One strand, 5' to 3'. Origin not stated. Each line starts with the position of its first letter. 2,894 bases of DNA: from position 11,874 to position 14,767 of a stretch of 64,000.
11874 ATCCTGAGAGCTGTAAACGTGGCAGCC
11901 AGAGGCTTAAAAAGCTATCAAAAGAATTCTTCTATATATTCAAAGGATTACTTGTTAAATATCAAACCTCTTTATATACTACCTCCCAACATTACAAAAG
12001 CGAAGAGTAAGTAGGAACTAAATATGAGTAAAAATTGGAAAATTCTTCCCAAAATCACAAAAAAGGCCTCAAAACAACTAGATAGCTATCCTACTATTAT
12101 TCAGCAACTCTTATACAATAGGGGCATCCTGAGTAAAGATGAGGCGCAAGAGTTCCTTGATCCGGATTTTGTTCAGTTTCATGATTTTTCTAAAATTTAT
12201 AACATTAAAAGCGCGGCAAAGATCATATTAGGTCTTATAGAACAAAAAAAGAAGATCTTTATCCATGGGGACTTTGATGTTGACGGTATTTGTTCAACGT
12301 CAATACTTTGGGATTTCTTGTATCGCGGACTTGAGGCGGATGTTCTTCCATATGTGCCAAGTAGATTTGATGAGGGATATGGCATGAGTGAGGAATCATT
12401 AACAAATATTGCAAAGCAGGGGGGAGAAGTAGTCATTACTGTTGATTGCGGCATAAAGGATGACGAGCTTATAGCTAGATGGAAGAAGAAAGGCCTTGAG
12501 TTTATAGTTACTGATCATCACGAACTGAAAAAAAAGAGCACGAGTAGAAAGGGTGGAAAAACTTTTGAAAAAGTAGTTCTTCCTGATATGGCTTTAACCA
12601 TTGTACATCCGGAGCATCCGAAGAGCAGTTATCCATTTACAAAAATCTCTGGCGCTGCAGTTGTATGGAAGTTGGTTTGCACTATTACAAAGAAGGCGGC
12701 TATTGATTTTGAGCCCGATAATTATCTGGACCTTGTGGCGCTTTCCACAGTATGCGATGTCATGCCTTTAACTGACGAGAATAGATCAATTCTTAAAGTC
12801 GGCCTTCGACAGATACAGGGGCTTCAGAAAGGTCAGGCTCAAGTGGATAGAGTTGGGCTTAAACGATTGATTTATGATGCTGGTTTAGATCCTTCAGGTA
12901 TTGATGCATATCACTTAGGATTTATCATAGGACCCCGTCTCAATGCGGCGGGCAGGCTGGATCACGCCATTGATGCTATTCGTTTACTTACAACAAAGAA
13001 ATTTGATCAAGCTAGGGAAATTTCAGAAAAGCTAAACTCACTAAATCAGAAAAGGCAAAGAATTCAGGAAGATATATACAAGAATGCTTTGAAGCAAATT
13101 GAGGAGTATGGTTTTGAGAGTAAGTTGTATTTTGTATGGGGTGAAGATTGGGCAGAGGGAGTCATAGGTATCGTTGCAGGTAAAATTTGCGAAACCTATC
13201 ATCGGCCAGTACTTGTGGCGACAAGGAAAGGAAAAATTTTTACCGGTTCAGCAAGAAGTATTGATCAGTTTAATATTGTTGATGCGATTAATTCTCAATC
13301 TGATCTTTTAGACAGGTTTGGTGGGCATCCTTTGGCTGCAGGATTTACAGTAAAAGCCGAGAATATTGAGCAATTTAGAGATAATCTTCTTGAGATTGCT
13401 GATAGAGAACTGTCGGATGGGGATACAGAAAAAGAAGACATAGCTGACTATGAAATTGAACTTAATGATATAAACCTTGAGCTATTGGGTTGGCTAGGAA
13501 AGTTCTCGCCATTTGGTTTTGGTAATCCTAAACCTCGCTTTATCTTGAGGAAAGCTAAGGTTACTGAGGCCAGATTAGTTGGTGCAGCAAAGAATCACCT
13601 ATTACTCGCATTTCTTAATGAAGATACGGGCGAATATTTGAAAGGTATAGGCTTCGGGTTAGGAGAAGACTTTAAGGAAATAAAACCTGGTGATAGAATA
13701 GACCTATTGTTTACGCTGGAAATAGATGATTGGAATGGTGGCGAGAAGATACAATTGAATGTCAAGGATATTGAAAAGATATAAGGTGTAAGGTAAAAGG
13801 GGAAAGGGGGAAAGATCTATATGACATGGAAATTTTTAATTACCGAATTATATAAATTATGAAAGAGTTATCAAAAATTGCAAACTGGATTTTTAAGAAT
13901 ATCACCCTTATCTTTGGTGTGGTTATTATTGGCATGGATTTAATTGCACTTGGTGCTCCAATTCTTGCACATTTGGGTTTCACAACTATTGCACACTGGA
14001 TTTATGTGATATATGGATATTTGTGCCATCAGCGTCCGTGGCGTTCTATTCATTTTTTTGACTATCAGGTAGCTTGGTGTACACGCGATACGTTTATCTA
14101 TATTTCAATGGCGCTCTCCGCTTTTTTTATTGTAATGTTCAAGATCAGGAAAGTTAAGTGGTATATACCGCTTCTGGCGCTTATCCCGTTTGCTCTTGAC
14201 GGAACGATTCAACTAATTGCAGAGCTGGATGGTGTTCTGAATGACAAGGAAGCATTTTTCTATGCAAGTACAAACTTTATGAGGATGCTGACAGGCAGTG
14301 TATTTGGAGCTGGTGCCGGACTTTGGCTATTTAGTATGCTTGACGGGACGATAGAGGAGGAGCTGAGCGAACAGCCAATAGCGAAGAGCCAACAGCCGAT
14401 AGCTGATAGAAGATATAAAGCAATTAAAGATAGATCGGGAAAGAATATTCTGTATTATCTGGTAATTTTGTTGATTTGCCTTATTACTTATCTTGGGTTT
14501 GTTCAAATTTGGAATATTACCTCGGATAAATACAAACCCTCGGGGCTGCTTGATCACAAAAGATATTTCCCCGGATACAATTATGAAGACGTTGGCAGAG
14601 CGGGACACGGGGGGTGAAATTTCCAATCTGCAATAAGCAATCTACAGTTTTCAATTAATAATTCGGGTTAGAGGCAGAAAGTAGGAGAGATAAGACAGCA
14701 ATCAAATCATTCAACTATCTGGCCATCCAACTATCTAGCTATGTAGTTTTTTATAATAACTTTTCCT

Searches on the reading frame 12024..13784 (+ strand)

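Call 16: search_protein_families(library=pfam, proteins=[window:12024-13784:+], max_evalue=0.001)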
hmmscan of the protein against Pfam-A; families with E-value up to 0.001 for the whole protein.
window:12024-13784:+ (586 aa): 3 families
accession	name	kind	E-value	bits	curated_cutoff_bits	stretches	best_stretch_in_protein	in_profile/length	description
PF17768.7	RecJ_OB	-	1.7e-29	102.5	27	1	475-582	2-107/107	RecJ OB domain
PF01368.27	DHH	-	2.5e-20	73.5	28.1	1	77-241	1-124/125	DHH family, N-terminal domain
PF02272.25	DHHA1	-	1.4e-14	54.8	25.9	1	368-457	5-98/102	DHHA1 domain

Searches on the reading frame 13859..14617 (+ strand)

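Call 16: search_protein_families(library=pfam, proteins=[window:13859-14617:+], max_evalue=0.001)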
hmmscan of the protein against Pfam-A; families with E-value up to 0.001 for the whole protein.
window:13859-14617:+ (252 aa): 1 family
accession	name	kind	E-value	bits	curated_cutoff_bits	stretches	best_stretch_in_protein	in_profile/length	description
PF09858.14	DUF2085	-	1.3e-20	74.1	25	1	56-154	1-88/90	Predicted membrane protein (DUF2085)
